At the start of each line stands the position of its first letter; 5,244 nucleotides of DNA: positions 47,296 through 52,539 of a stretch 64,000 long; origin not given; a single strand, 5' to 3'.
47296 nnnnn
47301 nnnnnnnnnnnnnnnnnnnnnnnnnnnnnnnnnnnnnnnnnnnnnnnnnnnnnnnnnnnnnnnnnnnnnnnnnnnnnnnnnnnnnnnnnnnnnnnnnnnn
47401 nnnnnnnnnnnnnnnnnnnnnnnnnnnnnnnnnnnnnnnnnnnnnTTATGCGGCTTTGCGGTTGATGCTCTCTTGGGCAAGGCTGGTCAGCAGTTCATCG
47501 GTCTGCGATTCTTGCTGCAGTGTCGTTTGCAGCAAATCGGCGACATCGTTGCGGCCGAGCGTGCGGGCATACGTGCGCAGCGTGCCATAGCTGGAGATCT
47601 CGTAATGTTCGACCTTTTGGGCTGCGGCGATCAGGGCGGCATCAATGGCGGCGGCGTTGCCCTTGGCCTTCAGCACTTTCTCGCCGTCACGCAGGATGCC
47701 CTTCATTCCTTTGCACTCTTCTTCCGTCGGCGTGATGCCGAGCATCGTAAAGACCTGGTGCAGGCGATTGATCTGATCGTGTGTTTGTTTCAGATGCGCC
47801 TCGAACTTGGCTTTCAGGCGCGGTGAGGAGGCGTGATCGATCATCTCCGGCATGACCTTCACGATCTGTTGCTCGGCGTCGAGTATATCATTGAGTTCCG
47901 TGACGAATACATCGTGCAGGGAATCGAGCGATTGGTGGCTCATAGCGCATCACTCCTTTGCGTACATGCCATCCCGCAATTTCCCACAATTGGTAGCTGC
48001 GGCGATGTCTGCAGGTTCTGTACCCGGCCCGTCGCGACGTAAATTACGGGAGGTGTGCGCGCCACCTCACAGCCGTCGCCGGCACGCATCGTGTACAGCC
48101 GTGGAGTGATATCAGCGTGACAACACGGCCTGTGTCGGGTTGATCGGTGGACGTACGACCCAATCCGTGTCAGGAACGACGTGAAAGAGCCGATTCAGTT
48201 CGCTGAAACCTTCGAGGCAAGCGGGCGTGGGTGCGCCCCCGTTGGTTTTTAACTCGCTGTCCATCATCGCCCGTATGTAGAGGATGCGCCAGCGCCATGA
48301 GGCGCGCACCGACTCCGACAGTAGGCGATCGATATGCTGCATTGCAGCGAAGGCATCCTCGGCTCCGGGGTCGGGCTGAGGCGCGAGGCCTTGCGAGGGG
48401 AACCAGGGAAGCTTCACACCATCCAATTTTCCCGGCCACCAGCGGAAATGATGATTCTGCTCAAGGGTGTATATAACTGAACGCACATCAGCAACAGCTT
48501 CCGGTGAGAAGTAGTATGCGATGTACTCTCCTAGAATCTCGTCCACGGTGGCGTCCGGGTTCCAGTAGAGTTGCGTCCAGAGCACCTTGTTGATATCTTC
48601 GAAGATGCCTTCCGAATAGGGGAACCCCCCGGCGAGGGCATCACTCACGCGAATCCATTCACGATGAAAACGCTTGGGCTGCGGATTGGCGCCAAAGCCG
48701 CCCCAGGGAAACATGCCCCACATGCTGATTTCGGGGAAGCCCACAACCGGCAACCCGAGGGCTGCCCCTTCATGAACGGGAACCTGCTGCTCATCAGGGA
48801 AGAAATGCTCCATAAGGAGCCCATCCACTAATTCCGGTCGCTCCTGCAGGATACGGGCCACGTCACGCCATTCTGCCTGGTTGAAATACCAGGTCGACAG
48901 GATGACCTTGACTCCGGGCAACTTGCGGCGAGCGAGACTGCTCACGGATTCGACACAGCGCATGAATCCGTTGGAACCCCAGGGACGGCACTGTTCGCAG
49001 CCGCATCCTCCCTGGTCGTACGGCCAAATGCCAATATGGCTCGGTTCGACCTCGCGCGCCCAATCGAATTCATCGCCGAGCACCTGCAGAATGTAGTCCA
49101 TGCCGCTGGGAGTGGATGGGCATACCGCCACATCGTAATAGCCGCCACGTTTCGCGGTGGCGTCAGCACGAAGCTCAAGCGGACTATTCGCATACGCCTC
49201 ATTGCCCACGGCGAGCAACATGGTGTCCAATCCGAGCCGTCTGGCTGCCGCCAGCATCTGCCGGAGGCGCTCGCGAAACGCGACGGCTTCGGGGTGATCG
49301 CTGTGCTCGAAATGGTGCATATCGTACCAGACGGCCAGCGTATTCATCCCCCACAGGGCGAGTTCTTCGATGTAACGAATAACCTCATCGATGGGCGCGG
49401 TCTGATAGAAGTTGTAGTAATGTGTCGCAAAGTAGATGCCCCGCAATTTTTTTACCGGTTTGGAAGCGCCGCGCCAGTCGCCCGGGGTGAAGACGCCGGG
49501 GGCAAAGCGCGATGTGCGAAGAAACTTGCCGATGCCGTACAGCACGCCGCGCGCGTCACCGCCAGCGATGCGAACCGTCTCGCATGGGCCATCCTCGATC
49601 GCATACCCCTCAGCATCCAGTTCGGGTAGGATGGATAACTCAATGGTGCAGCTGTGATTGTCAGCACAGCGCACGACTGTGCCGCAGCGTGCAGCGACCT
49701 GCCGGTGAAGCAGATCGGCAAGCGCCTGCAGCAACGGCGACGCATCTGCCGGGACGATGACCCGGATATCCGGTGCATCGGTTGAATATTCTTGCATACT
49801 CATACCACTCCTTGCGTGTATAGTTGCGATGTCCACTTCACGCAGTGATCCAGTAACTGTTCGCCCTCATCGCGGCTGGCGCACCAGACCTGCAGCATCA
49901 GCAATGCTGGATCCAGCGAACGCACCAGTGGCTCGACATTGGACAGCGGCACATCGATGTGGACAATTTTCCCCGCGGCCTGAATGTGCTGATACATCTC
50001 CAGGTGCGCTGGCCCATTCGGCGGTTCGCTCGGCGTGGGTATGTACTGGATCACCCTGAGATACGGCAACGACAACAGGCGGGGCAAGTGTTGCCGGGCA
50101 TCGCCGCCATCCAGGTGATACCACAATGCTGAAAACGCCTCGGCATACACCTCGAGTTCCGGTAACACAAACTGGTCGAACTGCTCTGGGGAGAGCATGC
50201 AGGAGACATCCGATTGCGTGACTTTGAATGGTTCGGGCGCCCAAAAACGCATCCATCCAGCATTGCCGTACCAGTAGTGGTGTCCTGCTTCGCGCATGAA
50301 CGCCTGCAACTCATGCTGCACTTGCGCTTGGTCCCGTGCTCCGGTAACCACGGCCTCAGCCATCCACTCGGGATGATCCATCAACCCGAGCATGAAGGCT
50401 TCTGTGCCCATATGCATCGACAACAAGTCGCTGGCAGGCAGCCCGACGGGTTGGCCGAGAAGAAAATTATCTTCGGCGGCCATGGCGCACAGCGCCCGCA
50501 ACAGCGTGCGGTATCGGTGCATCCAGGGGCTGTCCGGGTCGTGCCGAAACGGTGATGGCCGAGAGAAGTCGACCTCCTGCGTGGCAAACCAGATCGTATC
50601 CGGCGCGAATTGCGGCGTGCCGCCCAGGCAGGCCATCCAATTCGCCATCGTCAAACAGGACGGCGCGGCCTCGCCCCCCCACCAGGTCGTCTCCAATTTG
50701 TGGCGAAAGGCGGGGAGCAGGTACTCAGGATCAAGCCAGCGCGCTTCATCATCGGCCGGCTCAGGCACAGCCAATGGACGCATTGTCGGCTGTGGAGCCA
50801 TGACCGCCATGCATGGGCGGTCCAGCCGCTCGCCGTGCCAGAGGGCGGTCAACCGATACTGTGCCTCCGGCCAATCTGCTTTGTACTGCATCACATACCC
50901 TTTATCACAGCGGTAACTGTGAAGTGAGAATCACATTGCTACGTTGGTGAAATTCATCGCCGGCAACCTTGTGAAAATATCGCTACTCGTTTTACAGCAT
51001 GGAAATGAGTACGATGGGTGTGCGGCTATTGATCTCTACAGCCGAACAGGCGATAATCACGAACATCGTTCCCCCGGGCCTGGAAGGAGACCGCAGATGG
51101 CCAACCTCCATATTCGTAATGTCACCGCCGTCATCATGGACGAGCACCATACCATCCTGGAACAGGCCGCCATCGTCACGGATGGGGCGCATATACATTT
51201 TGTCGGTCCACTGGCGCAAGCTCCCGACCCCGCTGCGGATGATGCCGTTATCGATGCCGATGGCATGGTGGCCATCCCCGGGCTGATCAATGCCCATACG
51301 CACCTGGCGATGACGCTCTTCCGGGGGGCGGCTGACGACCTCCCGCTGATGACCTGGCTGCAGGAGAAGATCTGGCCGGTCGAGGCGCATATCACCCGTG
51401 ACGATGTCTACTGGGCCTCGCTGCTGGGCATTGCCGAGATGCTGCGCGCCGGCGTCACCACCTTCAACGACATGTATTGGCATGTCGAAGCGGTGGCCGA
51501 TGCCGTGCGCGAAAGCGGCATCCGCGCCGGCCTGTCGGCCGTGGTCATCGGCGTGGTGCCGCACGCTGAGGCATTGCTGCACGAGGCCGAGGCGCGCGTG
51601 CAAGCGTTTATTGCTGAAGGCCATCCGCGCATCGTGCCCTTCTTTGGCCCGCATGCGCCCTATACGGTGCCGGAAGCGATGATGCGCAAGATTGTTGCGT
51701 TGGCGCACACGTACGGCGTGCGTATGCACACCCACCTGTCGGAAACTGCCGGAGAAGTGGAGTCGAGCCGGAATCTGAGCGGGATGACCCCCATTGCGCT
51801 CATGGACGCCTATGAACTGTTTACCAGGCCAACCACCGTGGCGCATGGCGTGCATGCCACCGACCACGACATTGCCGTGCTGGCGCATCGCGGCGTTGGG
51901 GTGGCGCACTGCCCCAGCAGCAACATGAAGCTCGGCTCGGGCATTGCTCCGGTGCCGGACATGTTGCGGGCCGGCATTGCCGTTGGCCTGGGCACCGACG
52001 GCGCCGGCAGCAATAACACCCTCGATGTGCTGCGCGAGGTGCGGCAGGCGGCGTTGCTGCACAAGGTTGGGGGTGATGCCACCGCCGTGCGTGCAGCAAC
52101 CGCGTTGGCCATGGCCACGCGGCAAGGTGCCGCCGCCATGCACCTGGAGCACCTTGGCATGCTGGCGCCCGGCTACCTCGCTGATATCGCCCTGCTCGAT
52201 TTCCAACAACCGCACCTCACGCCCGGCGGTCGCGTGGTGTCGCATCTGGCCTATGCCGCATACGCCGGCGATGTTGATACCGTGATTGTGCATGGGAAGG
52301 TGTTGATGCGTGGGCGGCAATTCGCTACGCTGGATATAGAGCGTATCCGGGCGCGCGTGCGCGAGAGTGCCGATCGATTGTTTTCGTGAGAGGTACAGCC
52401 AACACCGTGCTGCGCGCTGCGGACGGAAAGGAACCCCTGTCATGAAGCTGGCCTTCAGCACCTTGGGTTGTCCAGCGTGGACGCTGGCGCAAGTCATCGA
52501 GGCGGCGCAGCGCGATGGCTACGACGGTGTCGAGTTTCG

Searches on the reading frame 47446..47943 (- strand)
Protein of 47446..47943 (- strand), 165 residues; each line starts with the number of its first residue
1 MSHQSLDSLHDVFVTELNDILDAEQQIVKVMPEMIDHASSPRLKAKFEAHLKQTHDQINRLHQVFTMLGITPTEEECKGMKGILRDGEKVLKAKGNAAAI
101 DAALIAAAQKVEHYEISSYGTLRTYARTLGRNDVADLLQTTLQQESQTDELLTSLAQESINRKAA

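Call 60: search_protein_families(library=pfam, proteins=[window:47446-47943:-], max_evalue=0.01)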
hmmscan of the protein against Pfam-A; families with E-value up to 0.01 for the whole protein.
window:47446-47943:- (165 aa): 2 families
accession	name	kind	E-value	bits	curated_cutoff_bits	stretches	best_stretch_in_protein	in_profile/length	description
PF05974.18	DUF892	-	3.6e-56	190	23.7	1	8-165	1-159/159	Domain of unknown function (DUF892)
PF09537.16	DUF2383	-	8.8e-07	29.5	30.8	1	14-119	3-105/111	Domain of unknown function (DUF2383)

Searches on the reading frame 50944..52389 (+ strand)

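Call 46: search_protein_families(library=pfam, proteins=[window:50944-52389:+], max_evalue=0.00001)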
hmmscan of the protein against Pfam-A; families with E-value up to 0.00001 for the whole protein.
window:50944-52389:+ (481 aa): 2 families
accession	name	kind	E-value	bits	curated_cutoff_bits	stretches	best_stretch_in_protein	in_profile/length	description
PF01979.26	Amidohydro_1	-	8e-75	252.6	25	1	110-453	2-344/345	Amidohydrolase family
PF07969.17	Amidohydro_3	-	4.4e-21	76.3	29.7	1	239-454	251-471/472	Amidohydrolase family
